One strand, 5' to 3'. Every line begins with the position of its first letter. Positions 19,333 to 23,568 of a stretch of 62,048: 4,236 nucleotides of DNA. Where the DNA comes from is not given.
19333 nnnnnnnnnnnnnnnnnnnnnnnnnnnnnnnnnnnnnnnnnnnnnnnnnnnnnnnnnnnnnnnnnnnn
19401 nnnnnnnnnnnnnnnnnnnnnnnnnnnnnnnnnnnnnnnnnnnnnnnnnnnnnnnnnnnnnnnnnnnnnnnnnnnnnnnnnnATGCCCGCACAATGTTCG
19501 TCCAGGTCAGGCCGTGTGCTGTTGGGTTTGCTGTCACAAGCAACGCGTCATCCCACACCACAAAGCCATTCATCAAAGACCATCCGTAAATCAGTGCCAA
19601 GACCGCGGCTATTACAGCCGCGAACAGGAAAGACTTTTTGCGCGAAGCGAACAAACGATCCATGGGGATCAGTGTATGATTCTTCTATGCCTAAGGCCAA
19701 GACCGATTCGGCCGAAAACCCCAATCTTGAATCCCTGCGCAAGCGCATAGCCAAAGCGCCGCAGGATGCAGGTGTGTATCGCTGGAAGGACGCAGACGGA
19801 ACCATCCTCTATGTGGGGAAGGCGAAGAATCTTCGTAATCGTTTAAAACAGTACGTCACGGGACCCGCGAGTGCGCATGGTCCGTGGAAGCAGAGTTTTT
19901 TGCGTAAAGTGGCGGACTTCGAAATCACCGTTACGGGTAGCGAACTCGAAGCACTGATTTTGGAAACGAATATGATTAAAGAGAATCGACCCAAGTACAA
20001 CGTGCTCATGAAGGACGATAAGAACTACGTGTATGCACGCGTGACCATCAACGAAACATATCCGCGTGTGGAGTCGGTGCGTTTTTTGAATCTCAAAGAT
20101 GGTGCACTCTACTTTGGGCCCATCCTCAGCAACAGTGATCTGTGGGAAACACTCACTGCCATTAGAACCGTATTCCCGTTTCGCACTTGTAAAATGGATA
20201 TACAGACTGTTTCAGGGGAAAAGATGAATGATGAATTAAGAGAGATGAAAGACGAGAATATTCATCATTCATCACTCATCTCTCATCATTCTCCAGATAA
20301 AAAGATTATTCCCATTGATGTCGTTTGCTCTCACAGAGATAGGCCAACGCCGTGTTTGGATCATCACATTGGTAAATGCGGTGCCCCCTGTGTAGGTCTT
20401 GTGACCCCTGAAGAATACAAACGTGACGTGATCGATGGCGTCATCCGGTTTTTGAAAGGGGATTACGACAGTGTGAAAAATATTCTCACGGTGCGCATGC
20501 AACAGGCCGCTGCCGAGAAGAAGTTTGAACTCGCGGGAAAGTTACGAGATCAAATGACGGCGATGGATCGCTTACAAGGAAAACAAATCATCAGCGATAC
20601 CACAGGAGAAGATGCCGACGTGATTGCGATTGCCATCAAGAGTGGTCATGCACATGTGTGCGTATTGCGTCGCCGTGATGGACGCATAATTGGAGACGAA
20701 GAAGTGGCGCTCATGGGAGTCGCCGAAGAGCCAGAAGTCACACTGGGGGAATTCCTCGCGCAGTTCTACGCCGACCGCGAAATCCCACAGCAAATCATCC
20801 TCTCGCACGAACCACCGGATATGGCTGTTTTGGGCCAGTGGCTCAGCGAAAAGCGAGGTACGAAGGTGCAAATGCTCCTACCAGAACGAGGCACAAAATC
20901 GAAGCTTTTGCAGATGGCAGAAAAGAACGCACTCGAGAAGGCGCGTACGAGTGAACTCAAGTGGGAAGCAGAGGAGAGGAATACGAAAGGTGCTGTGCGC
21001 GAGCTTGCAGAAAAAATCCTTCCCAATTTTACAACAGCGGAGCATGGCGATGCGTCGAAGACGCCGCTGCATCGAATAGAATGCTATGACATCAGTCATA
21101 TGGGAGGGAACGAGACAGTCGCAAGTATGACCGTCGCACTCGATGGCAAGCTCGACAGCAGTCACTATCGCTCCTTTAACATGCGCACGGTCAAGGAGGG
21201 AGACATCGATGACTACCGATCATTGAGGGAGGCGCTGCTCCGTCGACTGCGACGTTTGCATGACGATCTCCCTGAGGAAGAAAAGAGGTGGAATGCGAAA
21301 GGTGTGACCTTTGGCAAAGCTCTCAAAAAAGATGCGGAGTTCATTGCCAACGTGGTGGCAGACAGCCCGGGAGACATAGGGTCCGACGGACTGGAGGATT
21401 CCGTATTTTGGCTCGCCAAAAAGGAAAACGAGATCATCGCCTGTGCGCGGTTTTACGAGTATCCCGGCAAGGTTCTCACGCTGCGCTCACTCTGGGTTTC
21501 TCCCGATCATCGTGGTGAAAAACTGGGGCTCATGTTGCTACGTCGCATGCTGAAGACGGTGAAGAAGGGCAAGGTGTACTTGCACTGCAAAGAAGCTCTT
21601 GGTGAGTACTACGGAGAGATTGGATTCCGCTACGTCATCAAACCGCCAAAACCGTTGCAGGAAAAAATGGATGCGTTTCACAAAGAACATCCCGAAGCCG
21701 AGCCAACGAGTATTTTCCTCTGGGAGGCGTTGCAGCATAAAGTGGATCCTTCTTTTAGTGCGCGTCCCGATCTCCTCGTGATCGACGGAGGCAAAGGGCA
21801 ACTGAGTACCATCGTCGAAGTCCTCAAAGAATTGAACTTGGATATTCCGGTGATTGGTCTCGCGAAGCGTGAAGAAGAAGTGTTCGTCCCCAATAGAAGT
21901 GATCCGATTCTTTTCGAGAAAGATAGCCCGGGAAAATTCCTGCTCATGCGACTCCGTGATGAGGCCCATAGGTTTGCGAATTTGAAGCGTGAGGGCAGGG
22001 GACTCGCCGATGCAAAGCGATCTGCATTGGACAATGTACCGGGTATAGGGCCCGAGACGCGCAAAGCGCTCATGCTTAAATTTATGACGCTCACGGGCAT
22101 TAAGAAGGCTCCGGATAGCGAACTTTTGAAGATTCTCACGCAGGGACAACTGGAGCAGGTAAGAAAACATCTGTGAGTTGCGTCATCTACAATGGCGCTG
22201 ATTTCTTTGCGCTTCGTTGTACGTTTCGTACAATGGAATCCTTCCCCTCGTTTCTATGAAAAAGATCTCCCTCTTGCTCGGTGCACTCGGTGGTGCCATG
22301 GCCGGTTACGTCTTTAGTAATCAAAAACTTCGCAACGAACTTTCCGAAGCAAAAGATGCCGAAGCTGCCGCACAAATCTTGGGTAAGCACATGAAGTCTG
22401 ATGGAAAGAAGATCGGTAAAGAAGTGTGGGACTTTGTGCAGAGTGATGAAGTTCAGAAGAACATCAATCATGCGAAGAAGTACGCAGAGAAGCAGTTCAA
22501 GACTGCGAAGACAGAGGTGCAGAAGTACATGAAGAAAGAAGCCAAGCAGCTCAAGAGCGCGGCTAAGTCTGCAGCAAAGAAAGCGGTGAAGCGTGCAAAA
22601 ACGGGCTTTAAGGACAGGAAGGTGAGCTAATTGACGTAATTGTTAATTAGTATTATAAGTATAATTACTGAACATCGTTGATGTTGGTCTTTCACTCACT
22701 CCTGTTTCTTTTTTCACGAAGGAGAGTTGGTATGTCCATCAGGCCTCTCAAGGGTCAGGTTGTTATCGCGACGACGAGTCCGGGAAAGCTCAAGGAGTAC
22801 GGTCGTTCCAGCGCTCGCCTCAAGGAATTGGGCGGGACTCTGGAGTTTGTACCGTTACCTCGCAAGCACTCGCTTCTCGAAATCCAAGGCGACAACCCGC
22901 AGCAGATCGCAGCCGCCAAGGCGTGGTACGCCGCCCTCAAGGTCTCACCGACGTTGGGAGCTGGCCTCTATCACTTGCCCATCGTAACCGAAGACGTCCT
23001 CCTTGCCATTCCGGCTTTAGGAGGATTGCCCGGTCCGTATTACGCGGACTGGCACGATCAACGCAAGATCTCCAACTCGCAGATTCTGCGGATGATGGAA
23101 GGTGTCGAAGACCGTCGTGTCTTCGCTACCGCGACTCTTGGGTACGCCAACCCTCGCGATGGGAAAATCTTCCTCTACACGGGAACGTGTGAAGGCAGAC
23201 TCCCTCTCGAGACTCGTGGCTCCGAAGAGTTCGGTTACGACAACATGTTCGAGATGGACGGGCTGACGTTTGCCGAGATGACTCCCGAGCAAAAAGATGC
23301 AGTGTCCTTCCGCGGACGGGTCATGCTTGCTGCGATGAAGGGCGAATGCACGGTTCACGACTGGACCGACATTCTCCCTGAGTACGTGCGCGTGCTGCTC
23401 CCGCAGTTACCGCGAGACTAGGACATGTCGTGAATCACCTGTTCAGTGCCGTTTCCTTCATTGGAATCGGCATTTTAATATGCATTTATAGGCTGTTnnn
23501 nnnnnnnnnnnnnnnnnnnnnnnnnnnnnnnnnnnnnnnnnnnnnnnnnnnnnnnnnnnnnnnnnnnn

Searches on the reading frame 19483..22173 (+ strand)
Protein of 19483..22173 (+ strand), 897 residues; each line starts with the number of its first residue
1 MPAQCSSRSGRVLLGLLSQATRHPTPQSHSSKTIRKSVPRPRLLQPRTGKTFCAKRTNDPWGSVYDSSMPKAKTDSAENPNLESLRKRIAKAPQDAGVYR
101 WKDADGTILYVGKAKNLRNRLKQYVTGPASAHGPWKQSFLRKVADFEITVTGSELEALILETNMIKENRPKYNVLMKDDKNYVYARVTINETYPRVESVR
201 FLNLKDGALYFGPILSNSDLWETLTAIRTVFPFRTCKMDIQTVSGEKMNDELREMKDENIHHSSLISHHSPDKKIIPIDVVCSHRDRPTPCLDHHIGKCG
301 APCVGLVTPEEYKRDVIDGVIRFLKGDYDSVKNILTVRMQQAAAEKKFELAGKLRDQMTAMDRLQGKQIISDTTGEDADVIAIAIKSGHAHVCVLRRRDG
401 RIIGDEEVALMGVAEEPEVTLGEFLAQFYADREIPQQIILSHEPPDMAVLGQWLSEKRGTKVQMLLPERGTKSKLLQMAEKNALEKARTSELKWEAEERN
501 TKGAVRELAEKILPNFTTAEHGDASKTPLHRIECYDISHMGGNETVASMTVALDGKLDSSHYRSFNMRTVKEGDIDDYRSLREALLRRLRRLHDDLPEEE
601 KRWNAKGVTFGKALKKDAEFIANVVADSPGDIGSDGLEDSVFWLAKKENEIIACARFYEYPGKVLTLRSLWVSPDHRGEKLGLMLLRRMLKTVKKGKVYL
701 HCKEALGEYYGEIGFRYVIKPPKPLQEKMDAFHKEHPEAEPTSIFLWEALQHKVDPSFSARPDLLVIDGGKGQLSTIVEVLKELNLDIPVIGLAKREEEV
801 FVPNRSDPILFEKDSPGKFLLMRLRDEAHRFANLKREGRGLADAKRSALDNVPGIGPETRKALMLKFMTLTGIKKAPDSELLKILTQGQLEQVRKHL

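Call 94: search_protein_families(library=pfam, proteins=[window:19483-22173:+], max_evalue=0.001)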
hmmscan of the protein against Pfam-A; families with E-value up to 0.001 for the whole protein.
window:19483-22173:+ (897 aa): 7 families
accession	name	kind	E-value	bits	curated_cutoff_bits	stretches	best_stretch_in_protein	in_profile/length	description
PF08459.17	UvrC_RNaseH_dom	-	2.1e-44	151.6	22.3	2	757-832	74-158/159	UvrC RNAse H endonuclease domain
PF22920.2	UvrC_RNaseH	-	3.3e-32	111.3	24.3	1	377-486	1-112/116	UvrC Ribonuclease H-like domain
PF01541.30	GIY-YIG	-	1.9e-10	41.3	22.6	1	97-173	3-78/78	GIY-YIG catalytic domain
PF00583.31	Acetyltransf_1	-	4.7e-10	40.2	20.7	1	637-704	30-102/116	Acetyltransferase (GNAT) family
PF13508.13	Acetyltransf_7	-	2.7e-09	37.7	27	1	639-716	2-83/84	Acetyltransferase (GNAT) domain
PF24348.1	DUF7508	-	4.3e-05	24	26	1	86-126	12-51/79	Domain of unknown function (DUF7508)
PF02151.25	UVR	-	0.00024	21.2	21.5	1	339-361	11-33/36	UvrB/uvrC motif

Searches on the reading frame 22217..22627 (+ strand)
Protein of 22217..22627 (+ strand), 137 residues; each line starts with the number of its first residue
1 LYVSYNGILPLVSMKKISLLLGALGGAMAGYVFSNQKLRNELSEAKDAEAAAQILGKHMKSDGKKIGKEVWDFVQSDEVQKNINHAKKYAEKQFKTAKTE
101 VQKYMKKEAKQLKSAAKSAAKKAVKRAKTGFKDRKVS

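Call 3: search_protein_families(library=pfam, proteins=[window:22217-22627:+], max_evalue=1)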
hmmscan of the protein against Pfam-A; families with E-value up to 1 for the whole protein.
window:22217-22627:+ (137 aa): 3 families
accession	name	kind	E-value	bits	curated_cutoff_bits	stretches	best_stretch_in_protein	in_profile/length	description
PF06682.17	SARAF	-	0.0051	17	30.8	1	22-131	256-327/333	SOCE-associated regulatory factor of calcium homoeostasis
PF07006.16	DUF1310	-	0.14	12.9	30.1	1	55-105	15-65/119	Protein of unknown function (DUF1310)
PF17440.7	Thiol_cytolys_C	-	0.17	12.5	23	1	70-136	17-84/102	Thiol-activated cytolysin beta sandwich domain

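Call 79: search_protein_families(library=padloc, proteins=[window:22217-22627:+], max_evalue=0.01)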
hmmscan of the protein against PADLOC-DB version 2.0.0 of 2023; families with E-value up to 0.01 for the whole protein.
window:22217-22627:+ (137 aa): 0 families

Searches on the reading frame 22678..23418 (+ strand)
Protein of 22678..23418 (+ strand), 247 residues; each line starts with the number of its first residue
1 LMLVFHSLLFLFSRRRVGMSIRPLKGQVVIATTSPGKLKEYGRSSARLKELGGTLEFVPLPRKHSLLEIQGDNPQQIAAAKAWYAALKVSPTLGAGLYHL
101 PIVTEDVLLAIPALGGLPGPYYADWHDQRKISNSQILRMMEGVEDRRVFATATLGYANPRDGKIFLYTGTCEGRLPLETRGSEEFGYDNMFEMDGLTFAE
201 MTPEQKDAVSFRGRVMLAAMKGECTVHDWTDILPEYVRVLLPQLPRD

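Call 3: search_protein_families(library=pfam, proteins=[window:22678-23418:+], max_evalue=1)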
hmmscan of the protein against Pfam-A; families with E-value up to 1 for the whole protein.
window:22678-23418:+ (247 aa): 1 family
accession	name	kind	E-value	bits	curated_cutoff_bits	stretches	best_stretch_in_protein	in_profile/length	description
PF01725.21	Ham1p_like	-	2.5e-33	116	22.5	1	28-216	1-180/186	Ham1 family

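Call 4: search_protein_families(library=ncbifam, proteins=[window:22678-23418:+], max_evalue=1)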
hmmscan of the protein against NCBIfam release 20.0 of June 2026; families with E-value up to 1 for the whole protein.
window:22678-23418:+ (247 aa): 7 families
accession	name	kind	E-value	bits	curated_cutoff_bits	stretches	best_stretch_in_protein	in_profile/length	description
TIGR00042.1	TIGR00042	equivalog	5.4e-28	97.6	145.35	1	28-216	2-176/184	RdgB/HAM1 family non-canonical purine NTP pyrophosphatase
NF011396.0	PRK14821.1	equivalog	2e-25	89.4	203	1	27-216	2-173/185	XTP/dITP diphosphatase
NF011397.0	PRK14822.1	equivalog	1.6e-18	66.8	234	1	27-218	3-188/201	XTP/dITP diphosphatase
NF011399.0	PRK14824.1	subfamily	3.8e-18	65.6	267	1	28-216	5-193/206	putative deoxyribonucleotide triphosphate pyrophosphatase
NF011398.0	PRK14823.1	equivalog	2.7e-13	50.2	272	1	98-216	60-181/191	non-canonical purine NTP diphosphatase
NF011401.0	PRK14826.1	equivalog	9.6e-11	41.5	268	1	27-221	10-214/226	putative deoxyribonucleotide triphosphate pyrophosphatase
NF002698.0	PRK02491.1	equivalog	1.4e-06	27.6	301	1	102-216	192-313/328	nucleoside-triphosphate diphosphatase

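Call 79: search_protein_families(library=padloc, proteins=[window:22678-23418:+], max_evalue=0.01)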
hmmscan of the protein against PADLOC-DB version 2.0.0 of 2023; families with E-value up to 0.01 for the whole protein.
window:22678-23418:+ (247 aa): 0 families
